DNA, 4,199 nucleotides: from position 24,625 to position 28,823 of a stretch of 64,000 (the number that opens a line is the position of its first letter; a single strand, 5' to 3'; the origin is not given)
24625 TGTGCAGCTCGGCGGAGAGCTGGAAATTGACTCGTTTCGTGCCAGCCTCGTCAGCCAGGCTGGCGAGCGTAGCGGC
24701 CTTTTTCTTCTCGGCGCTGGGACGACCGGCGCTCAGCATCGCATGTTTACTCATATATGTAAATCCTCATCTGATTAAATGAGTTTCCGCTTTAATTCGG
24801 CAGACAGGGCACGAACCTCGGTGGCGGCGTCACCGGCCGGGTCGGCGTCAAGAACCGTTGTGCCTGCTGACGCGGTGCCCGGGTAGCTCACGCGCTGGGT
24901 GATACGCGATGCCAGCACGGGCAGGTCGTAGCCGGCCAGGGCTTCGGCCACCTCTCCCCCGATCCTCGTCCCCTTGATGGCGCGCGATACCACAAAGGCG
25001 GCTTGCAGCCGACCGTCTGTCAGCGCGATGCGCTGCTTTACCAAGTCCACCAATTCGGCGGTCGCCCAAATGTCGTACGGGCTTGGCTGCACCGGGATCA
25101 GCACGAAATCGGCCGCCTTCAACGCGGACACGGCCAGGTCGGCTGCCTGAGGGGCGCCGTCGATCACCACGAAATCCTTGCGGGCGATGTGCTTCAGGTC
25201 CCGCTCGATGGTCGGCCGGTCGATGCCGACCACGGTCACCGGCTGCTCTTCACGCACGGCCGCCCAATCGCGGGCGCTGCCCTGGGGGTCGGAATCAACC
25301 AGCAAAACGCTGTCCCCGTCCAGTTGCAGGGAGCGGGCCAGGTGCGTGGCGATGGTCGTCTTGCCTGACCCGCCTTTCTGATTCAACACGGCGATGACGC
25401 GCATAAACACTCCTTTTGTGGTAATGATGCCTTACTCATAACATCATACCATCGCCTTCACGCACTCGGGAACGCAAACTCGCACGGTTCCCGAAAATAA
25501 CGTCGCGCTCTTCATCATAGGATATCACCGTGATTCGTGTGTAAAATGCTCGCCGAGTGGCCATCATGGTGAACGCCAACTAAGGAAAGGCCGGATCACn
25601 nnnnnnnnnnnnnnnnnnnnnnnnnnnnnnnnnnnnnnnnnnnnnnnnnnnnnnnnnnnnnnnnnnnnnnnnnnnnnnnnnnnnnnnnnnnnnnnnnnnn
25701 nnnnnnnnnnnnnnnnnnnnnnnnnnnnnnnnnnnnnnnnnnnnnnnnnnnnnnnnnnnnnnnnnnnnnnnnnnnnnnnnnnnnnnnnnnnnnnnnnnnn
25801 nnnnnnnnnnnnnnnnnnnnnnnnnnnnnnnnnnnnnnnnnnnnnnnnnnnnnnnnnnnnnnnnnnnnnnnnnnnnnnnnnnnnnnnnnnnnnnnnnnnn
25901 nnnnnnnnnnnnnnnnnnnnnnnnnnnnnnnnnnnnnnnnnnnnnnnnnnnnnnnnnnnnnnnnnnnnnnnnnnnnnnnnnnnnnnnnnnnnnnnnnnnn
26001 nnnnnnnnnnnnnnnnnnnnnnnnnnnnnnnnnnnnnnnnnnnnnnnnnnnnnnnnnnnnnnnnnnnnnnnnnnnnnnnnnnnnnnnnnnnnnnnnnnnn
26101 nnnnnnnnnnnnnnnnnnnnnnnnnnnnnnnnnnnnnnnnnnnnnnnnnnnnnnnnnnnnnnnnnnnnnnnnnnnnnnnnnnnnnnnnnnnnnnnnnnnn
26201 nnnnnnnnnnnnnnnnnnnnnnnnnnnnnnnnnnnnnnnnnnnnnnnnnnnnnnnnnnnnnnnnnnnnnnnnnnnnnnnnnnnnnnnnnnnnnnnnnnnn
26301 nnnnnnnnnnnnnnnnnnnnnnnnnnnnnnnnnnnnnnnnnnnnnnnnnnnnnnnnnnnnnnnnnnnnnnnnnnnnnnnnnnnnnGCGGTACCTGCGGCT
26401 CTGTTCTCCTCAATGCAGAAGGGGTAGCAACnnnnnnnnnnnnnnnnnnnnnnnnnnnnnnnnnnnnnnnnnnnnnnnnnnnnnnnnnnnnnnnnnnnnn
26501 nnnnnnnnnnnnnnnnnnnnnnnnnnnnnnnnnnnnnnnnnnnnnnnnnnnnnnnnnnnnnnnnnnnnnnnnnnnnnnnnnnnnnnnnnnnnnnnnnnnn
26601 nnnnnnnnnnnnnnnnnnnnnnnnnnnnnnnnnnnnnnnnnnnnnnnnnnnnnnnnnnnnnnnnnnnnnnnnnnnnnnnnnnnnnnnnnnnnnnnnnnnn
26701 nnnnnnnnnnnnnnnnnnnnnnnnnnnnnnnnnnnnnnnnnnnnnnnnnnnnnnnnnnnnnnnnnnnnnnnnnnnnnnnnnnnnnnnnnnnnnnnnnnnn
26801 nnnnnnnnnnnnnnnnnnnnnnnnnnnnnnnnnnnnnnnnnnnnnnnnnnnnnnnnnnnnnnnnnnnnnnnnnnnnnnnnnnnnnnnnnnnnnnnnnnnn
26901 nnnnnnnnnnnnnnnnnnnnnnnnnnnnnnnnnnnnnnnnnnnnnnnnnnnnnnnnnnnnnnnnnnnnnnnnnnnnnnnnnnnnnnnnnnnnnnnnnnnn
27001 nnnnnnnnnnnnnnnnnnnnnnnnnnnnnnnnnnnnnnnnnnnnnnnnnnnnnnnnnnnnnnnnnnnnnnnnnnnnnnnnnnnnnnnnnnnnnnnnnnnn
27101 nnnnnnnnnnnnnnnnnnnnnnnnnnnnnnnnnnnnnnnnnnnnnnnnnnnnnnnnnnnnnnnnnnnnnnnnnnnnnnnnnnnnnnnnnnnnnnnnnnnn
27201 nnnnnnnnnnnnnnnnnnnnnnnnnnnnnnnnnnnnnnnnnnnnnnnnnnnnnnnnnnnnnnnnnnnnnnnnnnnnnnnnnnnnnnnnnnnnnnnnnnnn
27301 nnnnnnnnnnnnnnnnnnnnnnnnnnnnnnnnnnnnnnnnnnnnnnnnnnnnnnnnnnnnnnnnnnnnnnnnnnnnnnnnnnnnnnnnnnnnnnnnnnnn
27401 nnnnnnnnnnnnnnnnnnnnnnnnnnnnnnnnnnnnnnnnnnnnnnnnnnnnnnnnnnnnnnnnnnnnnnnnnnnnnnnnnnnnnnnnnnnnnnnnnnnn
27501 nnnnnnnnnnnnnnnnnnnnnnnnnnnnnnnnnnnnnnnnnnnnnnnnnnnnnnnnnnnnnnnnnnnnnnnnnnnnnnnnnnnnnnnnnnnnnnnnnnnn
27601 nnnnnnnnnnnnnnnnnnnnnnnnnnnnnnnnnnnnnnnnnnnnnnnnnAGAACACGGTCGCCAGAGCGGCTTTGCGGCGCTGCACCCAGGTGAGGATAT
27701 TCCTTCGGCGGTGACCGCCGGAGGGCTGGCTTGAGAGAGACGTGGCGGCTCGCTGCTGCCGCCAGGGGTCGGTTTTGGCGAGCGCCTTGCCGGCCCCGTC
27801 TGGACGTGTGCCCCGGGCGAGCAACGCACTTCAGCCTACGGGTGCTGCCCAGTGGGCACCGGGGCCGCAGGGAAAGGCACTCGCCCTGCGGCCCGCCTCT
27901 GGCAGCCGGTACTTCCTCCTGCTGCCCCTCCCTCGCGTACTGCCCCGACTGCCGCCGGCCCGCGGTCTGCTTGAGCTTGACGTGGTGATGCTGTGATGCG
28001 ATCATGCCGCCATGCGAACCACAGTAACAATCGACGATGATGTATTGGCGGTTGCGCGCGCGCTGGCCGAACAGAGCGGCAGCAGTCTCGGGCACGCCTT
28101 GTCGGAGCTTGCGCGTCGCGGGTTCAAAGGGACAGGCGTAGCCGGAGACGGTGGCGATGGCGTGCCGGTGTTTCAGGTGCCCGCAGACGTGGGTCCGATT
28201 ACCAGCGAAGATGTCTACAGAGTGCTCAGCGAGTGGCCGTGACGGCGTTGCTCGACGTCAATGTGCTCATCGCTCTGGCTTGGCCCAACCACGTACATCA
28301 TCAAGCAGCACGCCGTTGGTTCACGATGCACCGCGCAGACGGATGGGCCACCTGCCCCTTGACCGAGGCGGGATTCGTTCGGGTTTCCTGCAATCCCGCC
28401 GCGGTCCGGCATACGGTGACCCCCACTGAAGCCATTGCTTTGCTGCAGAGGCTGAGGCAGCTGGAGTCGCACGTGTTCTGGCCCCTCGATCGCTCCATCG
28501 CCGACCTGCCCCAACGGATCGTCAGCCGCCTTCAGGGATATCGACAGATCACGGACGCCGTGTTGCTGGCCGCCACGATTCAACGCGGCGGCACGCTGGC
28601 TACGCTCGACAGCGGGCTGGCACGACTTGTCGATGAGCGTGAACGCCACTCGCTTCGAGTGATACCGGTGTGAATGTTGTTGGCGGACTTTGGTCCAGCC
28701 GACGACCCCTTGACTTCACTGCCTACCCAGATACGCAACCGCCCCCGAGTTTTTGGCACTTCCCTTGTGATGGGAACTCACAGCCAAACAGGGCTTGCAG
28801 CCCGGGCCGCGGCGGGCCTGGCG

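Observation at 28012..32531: Tight operon: PRTase::ParA-like ATPase fusion, small unknown protein and ComM/YifB, preceded by VapBC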

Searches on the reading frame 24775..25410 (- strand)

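Call 5: search_protein_families(library=ncbifam, proteins=[window:24775-25410:-], max_evalue=0.01)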
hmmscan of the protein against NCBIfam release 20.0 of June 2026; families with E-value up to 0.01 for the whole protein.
window:24775-25410:- (211 aa): 21 families
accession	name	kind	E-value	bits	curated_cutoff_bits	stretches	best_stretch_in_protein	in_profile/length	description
NF041546.1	ParA_partition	equivalog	5e-83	277.6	180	1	5-205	1-203/203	ParA family partition ATPase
TIGR03453.1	partition_RepA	equivalog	2.2e-19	69.6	348.45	2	3-46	104-147/387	plasmid partitioning protein RepA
TIGR03371.1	cellulose_yhjQ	equivalog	4e-17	62.5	157.85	2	3-45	1-43/246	cellulose biosynthesis protein BcsQ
NF010443.0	PRK13869.1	subfamily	1.5e-14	53.6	446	1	3-56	121-174/405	plasmid-partitioning protein RepA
NF010259.0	PRK13705.1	equivalog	4.2e-09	35.8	725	1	3-46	106-150/388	plasmid-partitioning protein SopA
TIGR01969.1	minD_arch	subfamily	4.2e-07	29.4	201.75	1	4-41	1-38/251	cell division ATPase MinD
NF041136.1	MrpORP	equivalog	4.2e-06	26.3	450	1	4-45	6-47/365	iron-sulfur cluster carrier protein MrpORP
TIGR03815.1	CpaE_hom_Actino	equivalog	1.2e-05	24.6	154.45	1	4-56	112-164/340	septum site-determining protein Ssd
TIGR04291.1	arsen_driv_ArsA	equivalog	2.3e-05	23.3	650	1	9-65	325-380/565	arsenical pump-driving ATPase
NF041283.1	PrgP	equivalog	5.3e-05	22.7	400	1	4-48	3-48/297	ParA superfamily DNA segregation protein PrgP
NF007460.0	PRK10037.1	equivalog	6e-05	22.6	399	1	3-43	1-41/250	cellulose biosynthesis protein BcsQ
NF047398.1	AAA_KGGVGR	domain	9.6e-05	22.8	90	1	3-41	2-40/190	KGGVGR-motif variant AAA ATPase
NF010423.0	PRK13849.1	equivalog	9.9e-05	21.8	313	1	3-175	1-181/231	conjugal transfer ATPase VirC1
NF053622.1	ATPseBagAMYCTU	equivalog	0.00013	21.6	400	1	8-41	11-44/325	ATPase BagA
TIGR01968.1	minD_bact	equivalog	0.00022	20.6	212.9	1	4-41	2-39/261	septum site-determining protein MinD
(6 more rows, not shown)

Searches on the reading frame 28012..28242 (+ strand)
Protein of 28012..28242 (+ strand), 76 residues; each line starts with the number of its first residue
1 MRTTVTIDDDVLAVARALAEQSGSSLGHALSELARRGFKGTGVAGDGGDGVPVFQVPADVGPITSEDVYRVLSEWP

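Call 3: search_protein_families(library=pfam, proteins=[window:28012-28242:+], max_evalue=0.01)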
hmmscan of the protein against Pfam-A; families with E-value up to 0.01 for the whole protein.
window:28012-28242:+ (76 aa): 1 family
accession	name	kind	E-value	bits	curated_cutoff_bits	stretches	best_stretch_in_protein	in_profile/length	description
PF09957.15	VapB_antitoxin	-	0.0035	17.6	23.4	1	1-20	1-20/47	Bacterial antitoxin of type II TA system, VapB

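Call 5: search_protein_families(library=ncbifam, proteins=[window:28012-28242:+], max_evalue=0.01)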
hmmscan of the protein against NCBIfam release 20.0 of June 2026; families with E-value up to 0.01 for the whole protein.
window:28012-28242:+ (76 aa): 1 family
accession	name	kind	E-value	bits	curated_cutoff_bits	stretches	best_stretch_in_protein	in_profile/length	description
TIGR02793.1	nikR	equivalog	0.0082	16.4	175.45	1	2-54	2-55/129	nickel-responsive transcriptional regulator NikR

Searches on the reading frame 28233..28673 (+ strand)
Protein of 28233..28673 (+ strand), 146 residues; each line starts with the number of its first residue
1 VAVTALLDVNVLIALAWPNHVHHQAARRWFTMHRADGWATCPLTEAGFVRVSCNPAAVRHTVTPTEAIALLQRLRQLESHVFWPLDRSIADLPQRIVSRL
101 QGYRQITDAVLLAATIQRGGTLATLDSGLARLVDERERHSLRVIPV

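Call 3: search_protein_families(library=pfam, proteins=[window:28233-28673:+], max_evalue=0.01)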
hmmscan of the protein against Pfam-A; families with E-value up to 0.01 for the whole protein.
window:28233-28673:+ (146 aa): 1 family
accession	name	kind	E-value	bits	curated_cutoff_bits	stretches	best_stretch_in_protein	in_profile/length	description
PF01850.27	PIN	-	2.6e-11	44.6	23.6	1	6-132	2-117/120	PIN domain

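Call 5: search_protein_families(library=ncbifam, proteins=[window:28233-28673:+], max_evalue=0.01)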
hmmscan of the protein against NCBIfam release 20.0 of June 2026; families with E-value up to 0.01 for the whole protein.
window:28233-28673:+ (146 aa): 1 family
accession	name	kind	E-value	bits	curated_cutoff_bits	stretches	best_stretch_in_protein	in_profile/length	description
TIGR00028.1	Mtu_PIN_fam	subfamily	5.3e-37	127.2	73.6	1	4-140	2-140/143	TA system VapC family ribonuclease toxin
